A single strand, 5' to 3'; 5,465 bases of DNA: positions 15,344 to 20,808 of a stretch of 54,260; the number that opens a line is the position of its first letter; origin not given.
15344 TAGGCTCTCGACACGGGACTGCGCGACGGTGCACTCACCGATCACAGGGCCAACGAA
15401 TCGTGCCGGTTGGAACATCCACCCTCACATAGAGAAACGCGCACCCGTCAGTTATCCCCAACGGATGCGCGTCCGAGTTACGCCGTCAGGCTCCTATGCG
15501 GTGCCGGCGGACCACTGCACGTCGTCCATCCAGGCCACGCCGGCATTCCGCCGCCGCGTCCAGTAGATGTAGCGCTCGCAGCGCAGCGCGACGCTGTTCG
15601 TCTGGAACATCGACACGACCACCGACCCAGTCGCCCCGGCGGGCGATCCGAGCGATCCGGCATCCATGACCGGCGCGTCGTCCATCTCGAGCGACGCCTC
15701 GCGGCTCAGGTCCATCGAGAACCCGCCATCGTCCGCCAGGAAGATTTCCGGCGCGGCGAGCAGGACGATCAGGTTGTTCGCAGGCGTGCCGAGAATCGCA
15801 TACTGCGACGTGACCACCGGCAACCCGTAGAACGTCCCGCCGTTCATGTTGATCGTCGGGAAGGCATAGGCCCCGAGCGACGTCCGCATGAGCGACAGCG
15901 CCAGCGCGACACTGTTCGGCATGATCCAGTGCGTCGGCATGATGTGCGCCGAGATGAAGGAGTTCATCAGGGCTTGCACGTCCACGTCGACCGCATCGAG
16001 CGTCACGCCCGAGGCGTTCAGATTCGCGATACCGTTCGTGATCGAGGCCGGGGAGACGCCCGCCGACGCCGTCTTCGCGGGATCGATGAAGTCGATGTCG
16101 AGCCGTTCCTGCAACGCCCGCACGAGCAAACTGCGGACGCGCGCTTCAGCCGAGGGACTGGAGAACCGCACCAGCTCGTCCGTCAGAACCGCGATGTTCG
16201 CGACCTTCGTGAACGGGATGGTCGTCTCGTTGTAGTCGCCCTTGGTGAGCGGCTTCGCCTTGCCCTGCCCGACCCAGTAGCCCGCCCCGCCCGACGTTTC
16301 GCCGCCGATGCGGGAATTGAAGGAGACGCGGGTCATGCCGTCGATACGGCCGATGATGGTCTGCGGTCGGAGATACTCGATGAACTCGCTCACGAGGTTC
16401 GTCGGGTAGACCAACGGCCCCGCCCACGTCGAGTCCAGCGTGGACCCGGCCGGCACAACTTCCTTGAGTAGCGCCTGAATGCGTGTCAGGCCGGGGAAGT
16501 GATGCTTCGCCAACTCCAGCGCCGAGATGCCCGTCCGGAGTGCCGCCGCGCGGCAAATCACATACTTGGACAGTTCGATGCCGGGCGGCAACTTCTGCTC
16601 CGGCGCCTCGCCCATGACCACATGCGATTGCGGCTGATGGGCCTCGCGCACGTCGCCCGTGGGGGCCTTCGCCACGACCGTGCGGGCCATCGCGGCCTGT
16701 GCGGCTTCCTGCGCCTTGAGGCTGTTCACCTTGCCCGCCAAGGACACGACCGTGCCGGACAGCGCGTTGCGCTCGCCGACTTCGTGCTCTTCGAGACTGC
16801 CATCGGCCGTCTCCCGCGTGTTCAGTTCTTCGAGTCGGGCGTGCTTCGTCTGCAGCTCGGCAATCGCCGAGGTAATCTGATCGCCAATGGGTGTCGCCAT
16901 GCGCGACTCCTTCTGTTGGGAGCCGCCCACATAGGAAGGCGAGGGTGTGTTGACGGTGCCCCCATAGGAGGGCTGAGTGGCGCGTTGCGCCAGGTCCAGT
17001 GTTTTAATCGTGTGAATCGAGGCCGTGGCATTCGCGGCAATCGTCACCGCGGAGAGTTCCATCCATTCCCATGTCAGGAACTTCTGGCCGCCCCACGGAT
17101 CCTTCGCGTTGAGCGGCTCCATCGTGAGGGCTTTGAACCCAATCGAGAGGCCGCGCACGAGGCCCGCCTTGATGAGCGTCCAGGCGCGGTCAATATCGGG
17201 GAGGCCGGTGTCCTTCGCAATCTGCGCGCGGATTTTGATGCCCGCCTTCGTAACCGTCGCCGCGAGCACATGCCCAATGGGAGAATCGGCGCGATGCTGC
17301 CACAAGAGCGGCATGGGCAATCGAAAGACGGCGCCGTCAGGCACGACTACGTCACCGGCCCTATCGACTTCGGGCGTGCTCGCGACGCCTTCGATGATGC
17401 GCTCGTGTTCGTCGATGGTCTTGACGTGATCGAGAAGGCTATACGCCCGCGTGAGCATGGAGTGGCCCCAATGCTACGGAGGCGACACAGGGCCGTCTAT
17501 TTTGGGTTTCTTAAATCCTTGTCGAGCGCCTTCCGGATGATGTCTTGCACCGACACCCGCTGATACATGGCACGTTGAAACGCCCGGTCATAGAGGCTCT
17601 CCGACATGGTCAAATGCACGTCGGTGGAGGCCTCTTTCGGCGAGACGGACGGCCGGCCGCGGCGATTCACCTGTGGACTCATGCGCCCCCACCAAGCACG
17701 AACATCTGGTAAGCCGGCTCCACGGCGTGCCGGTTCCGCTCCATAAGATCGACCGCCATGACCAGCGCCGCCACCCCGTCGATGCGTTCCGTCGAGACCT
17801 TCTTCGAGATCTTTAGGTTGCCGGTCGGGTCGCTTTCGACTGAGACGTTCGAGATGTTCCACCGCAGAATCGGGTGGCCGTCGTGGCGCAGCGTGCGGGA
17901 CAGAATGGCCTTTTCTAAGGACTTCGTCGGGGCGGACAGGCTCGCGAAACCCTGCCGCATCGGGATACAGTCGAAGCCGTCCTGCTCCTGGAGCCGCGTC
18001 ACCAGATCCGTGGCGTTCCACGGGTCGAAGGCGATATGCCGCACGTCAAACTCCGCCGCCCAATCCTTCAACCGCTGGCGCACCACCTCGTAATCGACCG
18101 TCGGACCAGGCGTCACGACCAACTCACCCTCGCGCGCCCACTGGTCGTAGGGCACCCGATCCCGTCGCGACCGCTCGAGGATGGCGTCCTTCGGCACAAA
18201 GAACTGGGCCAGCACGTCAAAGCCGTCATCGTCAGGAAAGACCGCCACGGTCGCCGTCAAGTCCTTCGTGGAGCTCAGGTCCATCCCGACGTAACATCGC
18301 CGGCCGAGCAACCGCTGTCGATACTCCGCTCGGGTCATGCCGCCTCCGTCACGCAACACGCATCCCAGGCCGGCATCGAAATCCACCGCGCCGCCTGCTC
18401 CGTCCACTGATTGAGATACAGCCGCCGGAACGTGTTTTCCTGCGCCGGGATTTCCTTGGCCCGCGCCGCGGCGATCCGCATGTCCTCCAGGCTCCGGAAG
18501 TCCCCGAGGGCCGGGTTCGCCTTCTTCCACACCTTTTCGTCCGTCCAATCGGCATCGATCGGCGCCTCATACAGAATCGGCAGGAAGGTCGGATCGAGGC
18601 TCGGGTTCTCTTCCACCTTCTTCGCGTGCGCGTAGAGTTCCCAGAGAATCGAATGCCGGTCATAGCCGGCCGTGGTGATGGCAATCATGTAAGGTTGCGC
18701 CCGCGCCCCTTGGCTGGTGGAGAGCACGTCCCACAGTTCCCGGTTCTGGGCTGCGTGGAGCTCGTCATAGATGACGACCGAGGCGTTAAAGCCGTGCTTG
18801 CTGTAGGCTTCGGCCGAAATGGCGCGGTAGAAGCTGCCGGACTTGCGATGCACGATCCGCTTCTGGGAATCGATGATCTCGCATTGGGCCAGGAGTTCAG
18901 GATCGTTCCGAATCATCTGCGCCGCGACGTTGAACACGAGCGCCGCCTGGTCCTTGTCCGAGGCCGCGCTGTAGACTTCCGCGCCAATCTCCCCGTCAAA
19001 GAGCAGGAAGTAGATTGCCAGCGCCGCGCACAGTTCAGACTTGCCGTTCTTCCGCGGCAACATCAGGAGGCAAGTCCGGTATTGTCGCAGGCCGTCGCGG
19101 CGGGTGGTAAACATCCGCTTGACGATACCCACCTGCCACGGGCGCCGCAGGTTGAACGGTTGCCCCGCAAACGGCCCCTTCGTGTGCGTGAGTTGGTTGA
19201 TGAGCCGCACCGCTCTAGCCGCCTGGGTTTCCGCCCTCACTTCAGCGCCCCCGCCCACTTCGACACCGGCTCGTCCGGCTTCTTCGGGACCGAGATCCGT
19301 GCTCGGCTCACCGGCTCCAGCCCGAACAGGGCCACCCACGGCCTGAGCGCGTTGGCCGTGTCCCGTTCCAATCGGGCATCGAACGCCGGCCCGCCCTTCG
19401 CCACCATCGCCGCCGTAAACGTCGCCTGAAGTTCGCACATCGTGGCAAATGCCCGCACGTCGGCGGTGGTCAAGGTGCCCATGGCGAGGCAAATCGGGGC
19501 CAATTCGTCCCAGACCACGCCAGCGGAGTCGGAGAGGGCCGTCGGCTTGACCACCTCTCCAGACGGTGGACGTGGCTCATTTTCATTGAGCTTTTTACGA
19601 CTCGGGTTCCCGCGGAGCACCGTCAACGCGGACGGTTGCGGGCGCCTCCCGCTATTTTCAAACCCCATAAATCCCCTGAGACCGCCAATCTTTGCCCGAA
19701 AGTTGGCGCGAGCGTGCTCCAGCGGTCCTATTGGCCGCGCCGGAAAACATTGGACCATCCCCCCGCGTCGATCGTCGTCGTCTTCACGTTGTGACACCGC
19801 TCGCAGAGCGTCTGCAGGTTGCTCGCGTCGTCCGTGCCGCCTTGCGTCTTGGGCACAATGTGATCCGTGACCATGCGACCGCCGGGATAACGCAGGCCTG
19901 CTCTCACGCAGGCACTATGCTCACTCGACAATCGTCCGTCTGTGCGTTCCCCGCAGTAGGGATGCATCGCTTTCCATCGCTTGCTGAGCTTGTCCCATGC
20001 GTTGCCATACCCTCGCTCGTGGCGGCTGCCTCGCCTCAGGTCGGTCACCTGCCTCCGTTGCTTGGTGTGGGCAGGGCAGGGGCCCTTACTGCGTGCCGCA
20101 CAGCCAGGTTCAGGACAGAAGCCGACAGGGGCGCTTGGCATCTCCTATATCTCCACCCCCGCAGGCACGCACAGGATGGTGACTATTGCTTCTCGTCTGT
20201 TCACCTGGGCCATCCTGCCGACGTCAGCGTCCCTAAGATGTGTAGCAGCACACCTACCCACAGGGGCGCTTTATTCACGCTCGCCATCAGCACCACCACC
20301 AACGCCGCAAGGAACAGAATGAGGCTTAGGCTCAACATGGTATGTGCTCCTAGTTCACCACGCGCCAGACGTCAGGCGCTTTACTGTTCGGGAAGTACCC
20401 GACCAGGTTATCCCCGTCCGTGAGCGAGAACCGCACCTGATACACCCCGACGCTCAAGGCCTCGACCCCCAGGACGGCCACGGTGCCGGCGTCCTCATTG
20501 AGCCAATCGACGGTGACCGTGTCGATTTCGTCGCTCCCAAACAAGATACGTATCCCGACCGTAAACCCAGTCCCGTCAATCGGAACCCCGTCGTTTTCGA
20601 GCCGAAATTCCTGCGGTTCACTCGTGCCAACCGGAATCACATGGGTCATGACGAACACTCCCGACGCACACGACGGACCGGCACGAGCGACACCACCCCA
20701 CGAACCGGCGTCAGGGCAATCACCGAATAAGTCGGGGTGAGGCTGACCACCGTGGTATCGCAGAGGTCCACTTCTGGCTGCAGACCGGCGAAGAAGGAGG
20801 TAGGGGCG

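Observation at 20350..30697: A 10-kb block of PKD, beta-helix and repeat 'surface' proteins placed upstream of the packaging genes, separate from the tail module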

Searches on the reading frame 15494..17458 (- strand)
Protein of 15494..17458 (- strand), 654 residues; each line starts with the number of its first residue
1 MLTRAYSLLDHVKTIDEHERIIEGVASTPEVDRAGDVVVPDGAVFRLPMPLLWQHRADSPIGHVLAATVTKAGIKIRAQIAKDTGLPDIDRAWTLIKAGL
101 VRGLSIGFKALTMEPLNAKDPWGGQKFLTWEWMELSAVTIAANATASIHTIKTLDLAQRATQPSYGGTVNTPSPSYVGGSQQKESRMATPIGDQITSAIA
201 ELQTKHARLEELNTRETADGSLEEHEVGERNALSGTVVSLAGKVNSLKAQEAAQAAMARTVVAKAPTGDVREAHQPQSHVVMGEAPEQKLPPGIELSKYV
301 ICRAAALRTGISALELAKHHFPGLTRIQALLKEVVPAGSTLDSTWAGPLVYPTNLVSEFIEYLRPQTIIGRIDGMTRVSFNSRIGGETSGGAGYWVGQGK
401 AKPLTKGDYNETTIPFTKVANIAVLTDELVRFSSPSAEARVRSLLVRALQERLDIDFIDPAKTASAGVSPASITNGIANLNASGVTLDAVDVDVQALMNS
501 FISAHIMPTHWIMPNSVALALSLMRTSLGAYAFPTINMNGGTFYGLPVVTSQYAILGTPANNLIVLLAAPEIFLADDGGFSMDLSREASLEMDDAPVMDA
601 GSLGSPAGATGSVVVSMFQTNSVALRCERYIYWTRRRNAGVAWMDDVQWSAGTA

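Call 13: search_protein_families(library=phrogs, proteins=[window:15494-17458:-], max_evalue=0.001)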
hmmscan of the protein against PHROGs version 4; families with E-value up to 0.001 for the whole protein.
window:15494-17458:- (654 aa): 10 families
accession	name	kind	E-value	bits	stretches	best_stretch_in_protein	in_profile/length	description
phrog_617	-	head and packaging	3.5e-122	410.4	1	2-649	9-626/626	major head protein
phrog_6538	-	unknown function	1.5e-46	159.5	1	451-650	3-188/193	-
phrog_10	-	head and packaging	7.2e-35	122.1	1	185-641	260-630/752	major head protein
phrog_26508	-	unknown function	4.6e-34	118.2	1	509-650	10-139/144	-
phrog_80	-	head and packaging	1.2e-30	108.3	1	14-160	230-387/607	head maturation protease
phrog_13361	-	unknown function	9e-21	75.2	1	2-112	3-117/132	-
phrog_30146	-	unknown function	6.8e-16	59.1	1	2-70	3-70/79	-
phrog_4523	-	head and packaging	9.1e-10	38.9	1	49-250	72-248/644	major head and protease protein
phrog_3244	-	head and packaging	5.5e-08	33.9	1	48-160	70-187/326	head maturation protease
phrog_2263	-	head and packaging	4e-06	27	1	51-150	77-175/551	major head protein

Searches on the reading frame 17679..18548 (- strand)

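Call 13: search_protein_families(library=phrogs, proteins=[window:17679-18548:-], max_evalue=0.001)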
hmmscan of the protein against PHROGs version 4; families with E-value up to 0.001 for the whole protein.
window:17679-18548:- (289 aa): 4 families
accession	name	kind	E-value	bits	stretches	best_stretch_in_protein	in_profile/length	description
phrog_2699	-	head and packaging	3.4e-68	230.8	1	78-276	100-300/315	terminase large subunit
phrog_9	-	head and packaging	8.1e-65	221.1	1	79-274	476-668/812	terminase large subunit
phrog_7331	-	head and packaging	1.4e-26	93.3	1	178-273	2-96/113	terminase large subunit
phrog_37124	-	unknown function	4.6e-22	79.4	1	89-215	1-142/143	-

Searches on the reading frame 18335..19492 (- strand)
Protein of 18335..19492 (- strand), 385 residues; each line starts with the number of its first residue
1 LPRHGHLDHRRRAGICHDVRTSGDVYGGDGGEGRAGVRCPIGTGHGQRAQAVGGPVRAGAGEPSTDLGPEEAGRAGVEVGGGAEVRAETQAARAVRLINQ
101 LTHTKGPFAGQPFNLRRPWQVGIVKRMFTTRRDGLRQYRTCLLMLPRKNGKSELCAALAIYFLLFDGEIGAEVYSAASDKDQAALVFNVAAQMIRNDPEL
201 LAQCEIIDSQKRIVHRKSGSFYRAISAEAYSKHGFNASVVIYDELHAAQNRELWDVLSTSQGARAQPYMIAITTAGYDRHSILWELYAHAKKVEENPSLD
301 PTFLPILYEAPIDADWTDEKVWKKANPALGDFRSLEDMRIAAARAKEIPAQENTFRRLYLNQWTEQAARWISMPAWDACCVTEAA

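Call 13: search_protein_families(library=phrogs, proteins=[window:18335-19492:-], max_evalue=0.001)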
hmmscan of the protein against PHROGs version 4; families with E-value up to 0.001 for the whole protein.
window:18335-19492:- (385 aa): 6 families
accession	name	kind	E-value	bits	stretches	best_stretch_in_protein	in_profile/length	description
phrog_9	-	head and packaging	6e-100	337.3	1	88-383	182-473/812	terminase large subunit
phrog_4914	-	head and packaging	4.1e-27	96.1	1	89-239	54-212/213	terminase large subunit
phrog_2699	-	head and packaging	6.2e-17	62.4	1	288-380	3-94/315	terminase large subunit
phrog_7622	-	head and packaging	9.9e-10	39.4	1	89-261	30-205/224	terminase large subunit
phrog_2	-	head and packaging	1.7e-09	38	1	112-382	263-471/807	terminase large subunit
phrog_10517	-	head and packaging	2.3e-08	34.8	1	88-196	80-188/207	terminase large subunit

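Call 20: find_related_loci(query=window:18335-19492:-, collection=viral_contigs, flank=10000)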
Query window:18335-19492:- (385 aa) in viral_contigs; peptide patterns used: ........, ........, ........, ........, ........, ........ (x = any residue, [..] = any of these).
172 stretches matched a pattern; 166 encode a relative of the query (tblastn E <= 1e-3); the best 80 are kept; 80 distinct loci.
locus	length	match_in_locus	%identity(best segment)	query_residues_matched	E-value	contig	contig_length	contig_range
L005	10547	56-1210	97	1-385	0e+0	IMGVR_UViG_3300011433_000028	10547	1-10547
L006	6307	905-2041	83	5-384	0e+0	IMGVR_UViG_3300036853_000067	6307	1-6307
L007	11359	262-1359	81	13-379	0e+0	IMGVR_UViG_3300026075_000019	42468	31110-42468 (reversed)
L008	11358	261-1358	81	13-379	0e+0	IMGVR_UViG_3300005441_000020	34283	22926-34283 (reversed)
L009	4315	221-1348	78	4-381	0e+0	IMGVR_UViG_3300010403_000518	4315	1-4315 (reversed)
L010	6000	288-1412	75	5-384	0e+0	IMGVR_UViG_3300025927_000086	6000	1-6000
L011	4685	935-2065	78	8-385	0e+0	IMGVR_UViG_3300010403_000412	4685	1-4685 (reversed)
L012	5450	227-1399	74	5-379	0e+0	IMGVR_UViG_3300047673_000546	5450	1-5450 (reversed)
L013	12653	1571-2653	80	25-384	0e+0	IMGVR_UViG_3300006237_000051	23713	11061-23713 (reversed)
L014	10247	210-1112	85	83-384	0e+0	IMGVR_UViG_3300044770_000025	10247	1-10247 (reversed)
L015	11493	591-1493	85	83-384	0e+0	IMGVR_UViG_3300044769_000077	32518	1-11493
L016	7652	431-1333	85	83-384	0e+0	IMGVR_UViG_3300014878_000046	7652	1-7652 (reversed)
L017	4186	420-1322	85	83-384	0e+0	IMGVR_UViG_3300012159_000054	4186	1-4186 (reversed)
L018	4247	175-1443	67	16-382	0e+0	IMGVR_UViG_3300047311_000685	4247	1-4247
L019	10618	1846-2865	76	32-379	5e-177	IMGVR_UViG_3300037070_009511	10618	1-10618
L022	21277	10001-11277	84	1-379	8e-174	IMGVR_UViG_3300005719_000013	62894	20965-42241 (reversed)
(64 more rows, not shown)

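Call 67: search_protein_families(library=phrogs, proteins=[L022:7874-8302:+, L022:6554-7849:+, L022:8502-8876:+, L022:4896-5510:+, L022:5515-6549:+], max_evalue=0.01)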
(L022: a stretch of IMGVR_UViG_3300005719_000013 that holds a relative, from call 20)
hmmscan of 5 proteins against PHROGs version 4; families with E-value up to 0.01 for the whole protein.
L022:7874-8302:+ (142 aa): 1 family
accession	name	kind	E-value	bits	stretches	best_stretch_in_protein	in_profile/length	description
phrog_240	-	head and packaging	1.5e-09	39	1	25-139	72-186/200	head protein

L022:6554-7849:+ (431 aa): 0 families

L022:8502-8876:+ (124 aa): 0 families

L022:4896-5510:+ (204 aa): 0 families

L022:5515-6549:+ (344 aa): 7 families
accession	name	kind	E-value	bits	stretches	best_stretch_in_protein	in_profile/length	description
phrog_863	-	tail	1.7e-37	130.7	1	28-343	321-604/690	tail fiber assembly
phrog_6202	-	tail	1.9e-22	81.2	1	60-342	381-636/636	tail fiber protein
phrog_454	-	tail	9.4e-11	41.5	1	109-343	1159-1375/1376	tail fiber protein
phrog_12796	-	tail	6.3e-05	23.3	1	139-338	255-441/445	tail fiber protein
phrog_2295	-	unknown function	7.5e-05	22.5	1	72-237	525-682/1183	-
phrog_356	-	tail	0.0042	16.4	0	74-343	603-839/924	minor tail protein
phrog_4474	-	unknown function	0.0074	16.7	1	33-333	65-320/407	-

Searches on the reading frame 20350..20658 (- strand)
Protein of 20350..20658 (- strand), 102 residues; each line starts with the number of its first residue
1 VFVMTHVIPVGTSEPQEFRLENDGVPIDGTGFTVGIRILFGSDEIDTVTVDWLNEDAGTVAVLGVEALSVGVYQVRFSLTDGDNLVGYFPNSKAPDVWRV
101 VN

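Call 4: search_protein_families(library=pfam, proteins=[window:20350-20658:-], max_evalue=0.1)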
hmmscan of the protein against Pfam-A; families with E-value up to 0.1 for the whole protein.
window:20350-20658:- (102 aa): 0 families

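Call 5: search_protein_families(library=phrogs, proteins=[window:20350-20658:-], max_evalue=0.1)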
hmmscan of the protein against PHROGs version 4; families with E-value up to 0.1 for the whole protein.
window:20350-20658:- (102 aa): 0 families

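Call 91: search_solved_structures(query=window:20353-20649:-, max_evalue=10)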
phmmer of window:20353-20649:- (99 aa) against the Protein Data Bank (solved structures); distinct sequences matched with E-value up to 10: 4.
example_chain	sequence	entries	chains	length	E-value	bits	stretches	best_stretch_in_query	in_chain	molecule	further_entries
6o8z_1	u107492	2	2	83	0.39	13.9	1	27-86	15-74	50S ribosomal protein L31 type B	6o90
3phz_A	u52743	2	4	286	0.44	13.8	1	35-95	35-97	Ricin B-related lectin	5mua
7nhk_3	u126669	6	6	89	0.46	13.7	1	27-86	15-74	50S ribosomal protein L31 type B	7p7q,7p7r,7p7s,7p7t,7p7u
9omd_I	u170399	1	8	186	0.88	12.8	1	22-55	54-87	Lysyl endopeptidase propeptide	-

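Call 114: search_protein_families(library=ncbifam, proteins=[window:20350-20649:-], max_evalue=0.1)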
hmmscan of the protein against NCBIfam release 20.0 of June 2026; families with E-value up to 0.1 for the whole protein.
window:20350-20649:- (99 aa): 0 families
